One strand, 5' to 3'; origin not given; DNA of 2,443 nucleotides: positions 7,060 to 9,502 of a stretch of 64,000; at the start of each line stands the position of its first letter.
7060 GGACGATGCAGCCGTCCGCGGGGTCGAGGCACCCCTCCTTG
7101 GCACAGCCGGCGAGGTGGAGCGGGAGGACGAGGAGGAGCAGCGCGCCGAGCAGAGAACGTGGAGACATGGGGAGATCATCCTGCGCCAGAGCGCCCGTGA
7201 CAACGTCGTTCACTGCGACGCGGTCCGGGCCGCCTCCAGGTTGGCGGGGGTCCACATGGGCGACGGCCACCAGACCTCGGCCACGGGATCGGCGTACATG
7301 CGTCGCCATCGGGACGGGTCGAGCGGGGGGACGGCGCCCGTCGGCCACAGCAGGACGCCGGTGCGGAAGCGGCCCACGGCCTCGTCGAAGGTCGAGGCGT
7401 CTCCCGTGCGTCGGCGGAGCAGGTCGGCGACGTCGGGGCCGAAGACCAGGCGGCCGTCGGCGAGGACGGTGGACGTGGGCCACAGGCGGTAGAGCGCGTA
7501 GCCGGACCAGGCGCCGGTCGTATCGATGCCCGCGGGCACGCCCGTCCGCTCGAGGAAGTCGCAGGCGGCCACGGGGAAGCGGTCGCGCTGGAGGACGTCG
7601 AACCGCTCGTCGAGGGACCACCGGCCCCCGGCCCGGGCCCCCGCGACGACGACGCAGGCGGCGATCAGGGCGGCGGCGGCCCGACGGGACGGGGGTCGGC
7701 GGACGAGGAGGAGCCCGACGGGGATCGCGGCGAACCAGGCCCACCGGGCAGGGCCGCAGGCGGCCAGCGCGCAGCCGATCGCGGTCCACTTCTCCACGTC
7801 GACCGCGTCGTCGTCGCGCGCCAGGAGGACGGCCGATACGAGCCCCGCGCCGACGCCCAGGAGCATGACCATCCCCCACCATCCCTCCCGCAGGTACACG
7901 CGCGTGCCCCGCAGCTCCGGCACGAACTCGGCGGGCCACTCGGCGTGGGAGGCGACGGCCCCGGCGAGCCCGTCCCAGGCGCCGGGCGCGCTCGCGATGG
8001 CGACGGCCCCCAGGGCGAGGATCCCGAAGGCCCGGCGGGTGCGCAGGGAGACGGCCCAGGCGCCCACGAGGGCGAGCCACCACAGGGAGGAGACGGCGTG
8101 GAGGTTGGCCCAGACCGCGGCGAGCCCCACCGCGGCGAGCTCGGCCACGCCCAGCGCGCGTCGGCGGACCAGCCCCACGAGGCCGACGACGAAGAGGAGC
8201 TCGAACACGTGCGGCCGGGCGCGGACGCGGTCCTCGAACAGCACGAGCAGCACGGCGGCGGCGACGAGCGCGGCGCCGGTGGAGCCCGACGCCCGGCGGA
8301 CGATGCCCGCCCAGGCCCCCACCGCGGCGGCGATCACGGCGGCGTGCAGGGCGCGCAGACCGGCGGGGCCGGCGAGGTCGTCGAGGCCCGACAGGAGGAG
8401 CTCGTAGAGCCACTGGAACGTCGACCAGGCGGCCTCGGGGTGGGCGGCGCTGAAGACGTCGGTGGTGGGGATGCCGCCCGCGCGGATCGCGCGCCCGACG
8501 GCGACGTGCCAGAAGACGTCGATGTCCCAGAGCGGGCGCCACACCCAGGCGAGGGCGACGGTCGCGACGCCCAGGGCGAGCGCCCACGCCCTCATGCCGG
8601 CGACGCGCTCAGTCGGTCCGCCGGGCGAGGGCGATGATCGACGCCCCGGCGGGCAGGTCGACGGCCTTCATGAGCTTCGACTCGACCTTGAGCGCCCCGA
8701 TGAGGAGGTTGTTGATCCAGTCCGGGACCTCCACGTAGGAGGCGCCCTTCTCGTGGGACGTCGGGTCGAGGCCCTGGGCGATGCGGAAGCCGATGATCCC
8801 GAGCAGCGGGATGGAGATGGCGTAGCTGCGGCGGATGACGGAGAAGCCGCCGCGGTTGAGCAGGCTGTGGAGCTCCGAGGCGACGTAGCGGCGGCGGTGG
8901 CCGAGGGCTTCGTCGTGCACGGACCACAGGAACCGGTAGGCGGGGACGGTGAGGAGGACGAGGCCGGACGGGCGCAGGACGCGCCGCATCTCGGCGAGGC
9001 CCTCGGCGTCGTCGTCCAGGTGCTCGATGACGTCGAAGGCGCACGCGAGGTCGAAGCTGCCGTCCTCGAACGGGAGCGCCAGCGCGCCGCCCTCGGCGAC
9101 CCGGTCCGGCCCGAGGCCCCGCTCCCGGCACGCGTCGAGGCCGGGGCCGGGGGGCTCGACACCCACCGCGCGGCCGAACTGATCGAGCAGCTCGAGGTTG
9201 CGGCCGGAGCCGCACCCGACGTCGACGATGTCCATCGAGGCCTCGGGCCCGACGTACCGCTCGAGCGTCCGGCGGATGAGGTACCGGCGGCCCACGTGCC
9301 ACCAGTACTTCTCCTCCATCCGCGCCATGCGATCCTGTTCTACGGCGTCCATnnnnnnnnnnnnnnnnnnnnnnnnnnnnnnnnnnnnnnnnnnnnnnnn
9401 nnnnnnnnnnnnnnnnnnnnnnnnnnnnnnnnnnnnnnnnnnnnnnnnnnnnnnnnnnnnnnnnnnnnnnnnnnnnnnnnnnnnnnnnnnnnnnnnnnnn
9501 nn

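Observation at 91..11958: Divergent glycan-type locus: CDP-6-deoxyhexose genes coupled to a polyprenol-P GT2, opposite a five-gene coupled run from methyltransferase to giant lipoprotein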

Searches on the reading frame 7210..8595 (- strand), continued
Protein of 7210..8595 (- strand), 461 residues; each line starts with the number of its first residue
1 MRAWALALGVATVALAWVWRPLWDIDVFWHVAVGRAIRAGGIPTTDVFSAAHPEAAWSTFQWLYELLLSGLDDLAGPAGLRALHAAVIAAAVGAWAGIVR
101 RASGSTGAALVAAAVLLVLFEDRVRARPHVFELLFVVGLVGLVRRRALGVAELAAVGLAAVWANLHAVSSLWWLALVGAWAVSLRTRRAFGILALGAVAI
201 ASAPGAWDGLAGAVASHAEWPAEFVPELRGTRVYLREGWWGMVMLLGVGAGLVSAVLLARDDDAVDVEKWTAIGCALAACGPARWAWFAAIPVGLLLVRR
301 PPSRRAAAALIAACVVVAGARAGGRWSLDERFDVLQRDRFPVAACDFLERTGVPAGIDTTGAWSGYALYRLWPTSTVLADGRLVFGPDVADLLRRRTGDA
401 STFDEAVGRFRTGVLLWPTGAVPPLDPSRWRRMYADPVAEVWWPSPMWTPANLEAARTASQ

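Call 81: search_protein_representatives(alignment_id=A1)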
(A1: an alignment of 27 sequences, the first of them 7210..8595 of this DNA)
Query: 27 sequences, 460 profile positions. Proteins with E-value up to 0.001 (for the whole library): 34665; up to 1e-10: 25913; up to 1e-30: 11356. The best 150 are listed.
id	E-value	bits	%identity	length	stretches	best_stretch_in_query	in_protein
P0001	2.0e-187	640.2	-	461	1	7-457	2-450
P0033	1.1e-172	591.5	-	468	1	7-459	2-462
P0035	1.3e-110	387.0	-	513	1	9-455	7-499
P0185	6.8e-109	381.3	-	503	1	10-453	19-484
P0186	2.4e-107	376.2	-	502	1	11-455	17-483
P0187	3.6e-100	352.5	-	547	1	9-452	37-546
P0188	2.3e-98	346.6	-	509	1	9-453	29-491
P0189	5.0e-95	335.6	-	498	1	9-451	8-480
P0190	3.2e-93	329.6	-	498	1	5-453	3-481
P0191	8.4e-93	328.3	-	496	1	12-454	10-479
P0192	2.4e-91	323.5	-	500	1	6-452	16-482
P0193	2.9e-90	319.9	-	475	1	13-454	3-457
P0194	4.0e-90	319.4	-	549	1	8-449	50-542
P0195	6.9e-90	318.6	-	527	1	4-452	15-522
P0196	1.7e-88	314.1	-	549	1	4-455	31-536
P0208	3.2e-85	303.2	-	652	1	10-455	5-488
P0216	3.8e-83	296.4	-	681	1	9-455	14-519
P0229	2.2e-81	290.6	-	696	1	8-454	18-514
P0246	1.3e-79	284.8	-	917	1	12-456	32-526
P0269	8.6e-78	278.8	-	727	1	8-442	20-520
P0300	1.2e-75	271.7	-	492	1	1-452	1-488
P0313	4.8e-75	269.7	-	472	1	7-454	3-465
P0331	4.7e-74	266.5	-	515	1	14-453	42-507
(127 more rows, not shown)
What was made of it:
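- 7210..8595 (-): GT-C-fold membrane glycosyltransferase, 461 aa. It has a conserved loop-1 motif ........, then RPH, WANLH and DGR motifs, and a C-terminal alpha/beta periplasmic domain. It belongs to a very large family with no Pfam or NCBIfam model. 34,665 representative homologues (call 81).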

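Call 82: search_protein_families(library=pfam, proteins=[P0185, P0187, P0194, P0208, P0216, P0229, P0246, P0269, P0300, P0331], max_evalue=0.01)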
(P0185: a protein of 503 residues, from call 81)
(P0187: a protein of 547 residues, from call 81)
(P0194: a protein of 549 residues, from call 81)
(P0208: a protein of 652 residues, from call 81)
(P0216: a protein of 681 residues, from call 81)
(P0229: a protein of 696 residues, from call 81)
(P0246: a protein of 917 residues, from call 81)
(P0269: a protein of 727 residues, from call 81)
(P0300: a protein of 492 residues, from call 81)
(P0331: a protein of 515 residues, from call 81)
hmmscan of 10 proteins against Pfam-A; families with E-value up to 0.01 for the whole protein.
P0185 (503 aa): 0 families

P0187 (547 aa): 0 families

P0194 (549 aa): 0 families

P0208 (652 aa): 0 families

P0216 (681 aa): 3 families
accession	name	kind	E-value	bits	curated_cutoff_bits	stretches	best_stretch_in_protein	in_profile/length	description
PF14559.12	TPR_19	-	0.00051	20.8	25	1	594-643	1-50/68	Tetratricopeptide repeat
PF07719.23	TPR_2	-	0.00092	19.6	27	0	590-612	7-29/34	Tetratricopeptide repeat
PF12895.13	ANAPC3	-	0.0044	17.7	27.2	1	581-643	20-81/82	Anaphase-promoting complex, cyclosome, subunit 3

P0229 (696 aa): 0 families

P0246 (917 aa): 20 families
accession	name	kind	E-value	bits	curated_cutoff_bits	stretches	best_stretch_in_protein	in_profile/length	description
PF13414.12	TPR_11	-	5.2e-30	103.3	26.8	4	848-887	3-42/42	TPR repeat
PF00515.34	TPR_1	-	2.8e-27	93.8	27.8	4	841-871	3-33/34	Tetratricopeptide repeat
PF07719.23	TPR_2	-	3.4e-26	89.6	27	2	742-774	2-34/34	Tetratricopeptide repeat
PF13181.12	TPR_8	-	3.3e-23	80.2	25.7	2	742-774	2-34/34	Tetratricopeptide repeat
PF13431.12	TPR_17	-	5.8e-22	76.5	24.4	1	733-761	5-33/34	Tetratricopeptide repeat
PF13424.12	TPR_12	-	1.7e-16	60.6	30.1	2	841-896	5-68/77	Tetratricopeptide repeat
PF14559.12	TPR_19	-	5.6e-15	55.9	25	2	719-777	3-61/68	Tetratricopeptide repeat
PF13432.12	TPR_16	-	2.2e-14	54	32.7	3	754-808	10-64/65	Tetratricopeptide repeat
PF13176.12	TPR_7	-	1.2e-13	50.4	27.9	1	841-871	1-31/36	Tetratricopeptide repeat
PF13428.12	TPR_14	-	5.8e-11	42.4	23.5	1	840-882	2-44/44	Tetratricopeptide repeat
PF13174.12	TPR_6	-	3.4e-09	37.2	26.3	0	841-872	2-33/33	Tetratricopeptide repeat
PF13374.12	TPR_10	-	2e-07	31.2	27.5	0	841-868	4-31/42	Tetratricopeptide repeat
PF23914.1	TPR_CcmH_CycH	-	1.3e-05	25.5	42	0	745-833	54-145/158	Cytochrome c-type biogenesis protein H TPR domain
PF13429.12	TPR_15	-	0.0002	21.3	26.2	0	845-879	152-186/280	Tetratricopeptide repeat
PF24575.1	TPR_Slam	-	0.00023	22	35.2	0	846-882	54-90/104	Surface lipoprotein assembly modifier, N-terminal TPR repeats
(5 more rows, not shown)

P0269 (727 aa): 0 families

P0300 (492 aa): 0 families

P0331 (515 aa): 0 families

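Call 83: search_protein_families(library=ncbifam, proteins=[P0185, P0187, P0194, P0208, P0216, P0229, P0246, P0269, P0300, P0331], max_evalue=0.01)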
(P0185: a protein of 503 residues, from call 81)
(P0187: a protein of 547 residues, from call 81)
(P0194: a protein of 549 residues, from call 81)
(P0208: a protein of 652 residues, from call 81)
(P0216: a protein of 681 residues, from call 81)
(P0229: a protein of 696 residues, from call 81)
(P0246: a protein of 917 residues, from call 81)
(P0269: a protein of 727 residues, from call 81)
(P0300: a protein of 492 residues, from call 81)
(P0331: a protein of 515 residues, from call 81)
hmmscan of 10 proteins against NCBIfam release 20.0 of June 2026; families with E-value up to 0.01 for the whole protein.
P0185 (503 aa): 0 families

P0187 (547 aa): 0 families

P0194 (549 aa): 0 families

P0208 (652 aa): 0 families

P0216 (681 aa): 0 families

P0229 (696 aa): 0 families

P0246 (917 aa): 27 families (the best 25 are shown)
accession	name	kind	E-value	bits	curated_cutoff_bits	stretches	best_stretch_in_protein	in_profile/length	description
TIGR02521.1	type_IV_pilW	equivalog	9e-26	90.9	154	2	796-906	86-202/234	type IV pilus biogenesis/stability protein PilW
NF040959.1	MamA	equivalog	3e-20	72.5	200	2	666-835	31-199/204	magnetosome protein MamA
TIGR02917.1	PEP_TPR_lipo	equivalog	2.7e-19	68.6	312.2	2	795-894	451-554/899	XrtA/PEP-CTERM system TPR-repeat protein PrsT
NF033762.1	social_mot_Tgl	equivalog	1.1e-15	57.7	225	2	754-901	44-198/252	social motility TPR repeat lipoprotein Tgl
NF033758.1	gliding_GltE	equivalog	6.8e-15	55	225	2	691-830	30-175/411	adventurous gliding motility TPR repeat lipoprotein GltE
NF047507.1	TPR_BatC_Lepto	exception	9.5e-14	51.4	175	1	782-907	31-164/214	TPR repeat-containing protein BatC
NF002725.1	PRK02603.1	equivalog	1.9e-13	50.8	143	2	842-894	75-127/173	photosystem I assembly protein Ycf3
NF008391.2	PRK11189.1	equivalog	2.5e-10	40.3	250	1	713-788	76-146/297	lipoprotein NlpI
TIGR02552.1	LcrH_SycD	equivalog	5.6e-10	39.1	104.8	1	711-796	22-107/136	SycD/LcrH family type III secretion system chaperone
NF033920.0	C39_PA2778_fam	equivalog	3.6e-09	36.4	150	1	698-790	147-239/255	PA2778 family cysteine peptidase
NF053607.1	CHU_0125_OmpA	equivalog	6.8e-09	34.8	620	1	753-836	31-114/639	CHU_0125 family OmpA-like outer membrane integrity protein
TIGR03939.1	PGA_TPR_OMP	equivalog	9.2e-08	30.8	366.65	1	702-909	14-224/800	poly-beta-1,6 N-acetyl-D-glucosamine export porin PgaA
NF007302.0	PRK09782.1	equivalog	4.5e-07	28.2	1223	1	663-830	535-701/990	phage receptor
NF052243.1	T4PFormProtSgmX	equivalog_domain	4.9e-07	28.4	1800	1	793-895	21-113/1065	type IV pili formation protein SgmX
NF047371.1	FlcA_CTERM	equivalog_domain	4.2e-06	25.5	300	1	738-836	435-534/646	periplasmic flagellar collar protein FlcA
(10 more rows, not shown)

P0269 (727 aa): 0 families

P0300 (492 aa): 0 families

P0331 (515 aa): 0 families

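Call 84: list_cluster_members(proteins=[P0185, P0187, P0194, P0208, P0216, P0246, P0269, P0300, P0313, P0331])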
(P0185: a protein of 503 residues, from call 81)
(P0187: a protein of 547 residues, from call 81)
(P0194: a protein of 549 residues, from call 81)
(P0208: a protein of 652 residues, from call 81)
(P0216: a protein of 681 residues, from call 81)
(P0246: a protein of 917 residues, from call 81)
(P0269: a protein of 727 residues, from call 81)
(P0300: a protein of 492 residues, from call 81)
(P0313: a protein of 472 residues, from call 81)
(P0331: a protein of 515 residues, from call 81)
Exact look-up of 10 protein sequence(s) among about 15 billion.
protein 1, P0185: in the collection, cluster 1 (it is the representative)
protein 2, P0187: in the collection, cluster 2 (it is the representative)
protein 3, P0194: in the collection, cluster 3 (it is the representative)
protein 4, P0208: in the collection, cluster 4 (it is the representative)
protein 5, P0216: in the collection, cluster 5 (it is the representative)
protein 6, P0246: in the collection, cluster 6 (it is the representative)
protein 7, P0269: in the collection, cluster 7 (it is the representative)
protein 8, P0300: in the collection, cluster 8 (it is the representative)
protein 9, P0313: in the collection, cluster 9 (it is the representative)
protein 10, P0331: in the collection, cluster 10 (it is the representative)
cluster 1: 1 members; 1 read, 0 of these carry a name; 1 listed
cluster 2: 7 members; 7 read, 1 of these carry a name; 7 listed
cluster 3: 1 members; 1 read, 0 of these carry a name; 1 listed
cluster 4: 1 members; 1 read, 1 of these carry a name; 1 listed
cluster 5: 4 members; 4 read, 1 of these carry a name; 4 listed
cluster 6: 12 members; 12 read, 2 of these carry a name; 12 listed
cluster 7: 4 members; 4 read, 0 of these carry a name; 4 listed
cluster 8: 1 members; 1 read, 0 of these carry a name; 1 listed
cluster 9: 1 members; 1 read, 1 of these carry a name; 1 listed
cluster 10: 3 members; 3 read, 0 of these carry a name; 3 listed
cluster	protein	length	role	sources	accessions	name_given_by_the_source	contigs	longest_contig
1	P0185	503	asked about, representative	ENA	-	-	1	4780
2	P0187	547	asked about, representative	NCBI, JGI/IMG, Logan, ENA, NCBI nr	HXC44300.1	MAG TPA: hypothetical protein VNY51_12360 [Candidatus Dormibacteraeota bacterium] | hypothetical protein | hypothetical protein [Candidatus Dormibacteraeota bacterium]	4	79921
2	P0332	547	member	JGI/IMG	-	-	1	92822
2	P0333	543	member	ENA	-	-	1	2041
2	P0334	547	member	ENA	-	-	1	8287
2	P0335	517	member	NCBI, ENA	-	-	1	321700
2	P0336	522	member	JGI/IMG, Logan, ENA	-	-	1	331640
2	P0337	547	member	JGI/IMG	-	-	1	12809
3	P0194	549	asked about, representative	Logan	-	-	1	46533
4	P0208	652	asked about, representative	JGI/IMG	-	hypothetical protein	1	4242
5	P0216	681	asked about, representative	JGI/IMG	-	-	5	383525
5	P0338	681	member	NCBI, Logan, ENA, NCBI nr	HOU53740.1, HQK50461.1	MAG TPA: tetratricopeptide repeat protein [Myxococcota bacterium] | tetratricopeptide repeat protein [Myxococcota bacterium]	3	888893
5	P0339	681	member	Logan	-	-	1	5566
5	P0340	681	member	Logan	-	-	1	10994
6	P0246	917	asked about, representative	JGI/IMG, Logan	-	-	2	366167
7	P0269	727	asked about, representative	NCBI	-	-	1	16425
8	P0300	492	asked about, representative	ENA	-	-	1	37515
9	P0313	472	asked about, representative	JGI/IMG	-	hypothetical protein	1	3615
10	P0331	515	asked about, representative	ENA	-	-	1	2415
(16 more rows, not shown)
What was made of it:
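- Closest known: Mycobacterial Ppm1 / Pmt, and eukaryotic DPM1 / PMT-TMTC protein O-mannosylation. Same: Some relatives of the GT-C family carry C-terminal TPR repeats, as TMTCs do (calls 82, 84).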

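Call 90: find_encoding_contigs(protein=P0037, flank=8000, max_places=1)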
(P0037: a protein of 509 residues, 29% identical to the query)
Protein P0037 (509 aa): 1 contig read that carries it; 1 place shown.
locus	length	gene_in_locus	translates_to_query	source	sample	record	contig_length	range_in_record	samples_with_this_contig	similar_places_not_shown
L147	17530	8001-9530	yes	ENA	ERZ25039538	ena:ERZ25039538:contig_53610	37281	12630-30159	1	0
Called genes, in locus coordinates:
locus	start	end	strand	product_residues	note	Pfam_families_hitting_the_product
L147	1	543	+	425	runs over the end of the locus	-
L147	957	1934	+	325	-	PF01408:GFO_IDH_MocA, PF02894:GFO_IDH_MocA_C, PF22725:GFO_IDH_MocA_C3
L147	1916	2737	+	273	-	PF01261:AP_endonuc_2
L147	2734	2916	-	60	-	-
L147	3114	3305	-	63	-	PF04964:Flp_Fap (weak)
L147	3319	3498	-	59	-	PF04964:Flp_Fap (weak)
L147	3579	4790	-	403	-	-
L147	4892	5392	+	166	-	PF07811:TadE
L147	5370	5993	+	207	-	-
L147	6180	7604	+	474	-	PF13400:Tad, PF00092:VWA, PF13519:VWA_2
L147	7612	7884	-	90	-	PF18902:DUF5658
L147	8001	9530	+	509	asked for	-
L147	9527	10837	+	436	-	PF01478:Peptidase_A24, PF08666:SAF (weak), PF16976:RcpC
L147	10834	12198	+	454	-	PF00005:ABC_tran (faint), PF00437:T2SSE, PF27713:UCP018868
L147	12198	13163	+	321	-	PF00482:T2SSF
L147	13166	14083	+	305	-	PF00482:T2SSF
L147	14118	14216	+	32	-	-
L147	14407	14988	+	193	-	-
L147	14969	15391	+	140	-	-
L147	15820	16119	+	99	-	PF22725:GFO_IDH_MocA_C3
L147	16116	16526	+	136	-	PF22725:GFO_IDH_MocA_C3 (weak)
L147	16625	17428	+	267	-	PF06439:3keto-disac_hyd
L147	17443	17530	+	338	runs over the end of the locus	PF00356:LacI, PF00532:Peripla_BP_1, PF13407:Peripla_BP_4, PF13377:Peripla_BP_3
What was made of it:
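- A distant member of the GT-C family sits inside a Tad/Flp pilus locus (L147, call 90), and some relatives carry TPR domains (calls 82, 84).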

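Call 91: find_encoding_contigs(protein=P0039, flank=8000, max_places=1)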
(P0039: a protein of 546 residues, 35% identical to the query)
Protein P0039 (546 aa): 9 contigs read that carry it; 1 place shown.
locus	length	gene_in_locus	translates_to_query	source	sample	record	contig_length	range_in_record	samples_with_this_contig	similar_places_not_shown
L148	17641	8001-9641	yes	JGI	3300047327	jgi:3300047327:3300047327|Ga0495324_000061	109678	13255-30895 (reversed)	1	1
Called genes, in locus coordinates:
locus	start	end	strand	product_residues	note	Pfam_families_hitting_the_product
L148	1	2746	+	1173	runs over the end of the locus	PF01590:GAF (weak), PF13185:GAF_2, PF00989:PAS, PF13188:PAS_8, PF13426:PAS_9, PF13492:GAF_3, PF00512:HisKA, PF02518:HATPase_c, +5 more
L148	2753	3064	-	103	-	PF12840:HTH_20, PF13412:HTH_24 (faint), PF01022:HTH_5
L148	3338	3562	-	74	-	-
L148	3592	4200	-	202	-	PF05036:SPOR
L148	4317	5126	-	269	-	PF01145:Band_7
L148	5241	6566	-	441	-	PF00574:CLP_protease, PF25145:NfeD1b_N, PF24961:NfeD_membrane, PF01957:NfeD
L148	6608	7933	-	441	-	PF07992:Pyr_redox_2, PF13450:NAD_binding_8 (faint), PF00070:Pyr_redox (weak), PF22366:NDH2_C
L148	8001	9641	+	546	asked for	-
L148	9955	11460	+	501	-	PF13088:BNR_2 (faint)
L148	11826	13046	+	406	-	PF00291:PALP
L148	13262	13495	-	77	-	-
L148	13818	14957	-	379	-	PF07238:PilZ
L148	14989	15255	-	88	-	-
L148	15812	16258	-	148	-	PF00027:cNMP_binding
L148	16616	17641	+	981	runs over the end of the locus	PF01435:Peptidase_M48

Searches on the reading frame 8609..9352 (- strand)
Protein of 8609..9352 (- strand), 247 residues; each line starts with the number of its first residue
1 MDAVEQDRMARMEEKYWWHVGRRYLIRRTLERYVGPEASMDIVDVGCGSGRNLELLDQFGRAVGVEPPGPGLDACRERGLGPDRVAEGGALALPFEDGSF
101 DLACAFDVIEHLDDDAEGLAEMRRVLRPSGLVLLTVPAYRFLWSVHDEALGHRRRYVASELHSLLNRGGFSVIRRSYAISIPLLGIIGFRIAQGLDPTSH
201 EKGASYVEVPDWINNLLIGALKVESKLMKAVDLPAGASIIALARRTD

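Call 6: search_protein_families(library=pfam, proteins=[window:8609-9352:-], max_evalue=0.01)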
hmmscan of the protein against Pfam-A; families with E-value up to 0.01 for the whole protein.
window:8609-9352:- (247 aa): 8 families
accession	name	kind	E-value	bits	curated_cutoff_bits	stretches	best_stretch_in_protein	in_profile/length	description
PF08241.18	Methyltransf_11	-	5.6e-20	72.2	21.2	1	43-133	1-94/95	Methyltransferase domain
PF13489.12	Methyltransf_23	-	1.6e-17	64.2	27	1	22-173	5-162/164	Methyltransferase domain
PF13649.12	Methyltransf_25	-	4.1e-15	56.7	27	1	42-130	1-97/97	Methyltransferase domain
PF08242.18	Methyltransf_12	-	3.5e-10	40.9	30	1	43-131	1-97/98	Methyltransferase domain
PF13847.12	Methyltransf_31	-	8.1e-08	32.5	27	1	38-138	3-113/145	Methyltransferase domain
PF01209.24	Ubie_methyltran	-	1.6e-05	24.8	20.1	1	79-133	96-150/233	ubiE/COQ5 methyltransferase family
PF03141.22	Methyltransf_29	-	0.0004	19.5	23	1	77-139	160-223/506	Putative S-adenosyl-L-methionine-dependent methyltransferase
PF07021.18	MetW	-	0.00058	20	21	1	41-141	16-114/193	Methionine biosynthesis protein MetW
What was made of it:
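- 8609..9352 (-): Class I SAM methyltransferase, 247 aa. Ancestrally it is the fourth gene of the GT2-rfbF-SDR cassette. Methyltransf_11/23/25 (call 6).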

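Call 7: search_protein_families(library=ncbifam, proteins=[window:8609-9352:-], max_evalue=0.01)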
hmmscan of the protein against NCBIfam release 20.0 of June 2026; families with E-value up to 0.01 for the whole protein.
window:8609-9352:- (247 aa): 23 families
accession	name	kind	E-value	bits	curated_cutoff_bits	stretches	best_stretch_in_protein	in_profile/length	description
NF045667.1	MTase_DVU1556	equivalog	7.9e-15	54.9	155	1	18-135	3-120/213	DVU_1556 family methyltransferase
TIGR01934.1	MenG_MenH_UbiE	subfamily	2.1e-08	33.8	158.35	1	27-133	28-140/223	ubiquinone/menaquinone biosynthesis methyltransferase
NF001244.0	PRK00216.1-5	equivalog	2.5e-07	30.2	216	1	28-132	38-151/236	bifunctional demethylmenaquinone methyltransferase/2-methoxy-6-polyprenyl-1,4-benzoquinol methylase UbiE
NF001241.0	PRK00216.1-2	equivalog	2.7e-06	27.2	327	1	21-134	34-147/231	demethylmenaquinone methyltransferase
NF007610.0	PRK10258.1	equivalog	4.2e-06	26.3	342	1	30-136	34-140/251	malonyl-ACP O-methyltransferase BioC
NF038099.1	AsSugarArsM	exception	7.9e-06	25.3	400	1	85-137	120-174/321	arsenosugar biosynthesis arsenite methyltransferase ArsM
NF045823.1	PthPhpthDimycoMt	equivalog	1.5e-05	24.3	300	1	71-133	102-165/256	phthiotriol/phenolphthiotriol dimycocerosates methyltransferase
TIGR02081.1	metW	equivalog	2.6e-05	23.9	189.5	1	41-150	16-122/194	methionine biosynthesis protein MetW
TIGR02072.1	BioC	equivalog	4.2e-05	23.5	184.95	1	38-138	34-136/244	malonyl-ACP O-methyltransferase BioC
NF047649.1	MTase_UXPK_star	exception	4.3e-05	22.7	460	1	42-134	81-181/283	methyltransferase/UXPK-star double selenoprotein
NF045825.1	FAmtase_mtf2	equivalog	8.2e-05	21.9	400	1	42-135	62-159/248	fatty-acid O-methyltransferase Mtf2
NF001243.0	PRK00216.1-4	equivalog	0.00013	21.4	235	1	85-133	102-150/237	demethylmenaquinone methyltransferase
TIGR01983.1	UbiG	equivalog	0.00017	21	102.95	0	97-135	114-152/228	bifunctional 2-polyprenyl-6-hydroxyphenol methylase/3-demethylubiquinol 3-O-methyltransferase UbiG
NF041537.1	ArsM_AhpD_UU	exception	0.00018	20.4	510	1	41-134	79-180/345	arsenite methyltransferase/AhpD domain selenoprotein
TIGR02752.1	MenG_heptapren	equivalog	0.0005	19.7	419.85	1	84-133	99-148/231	demethylmenaquinone methyltransferase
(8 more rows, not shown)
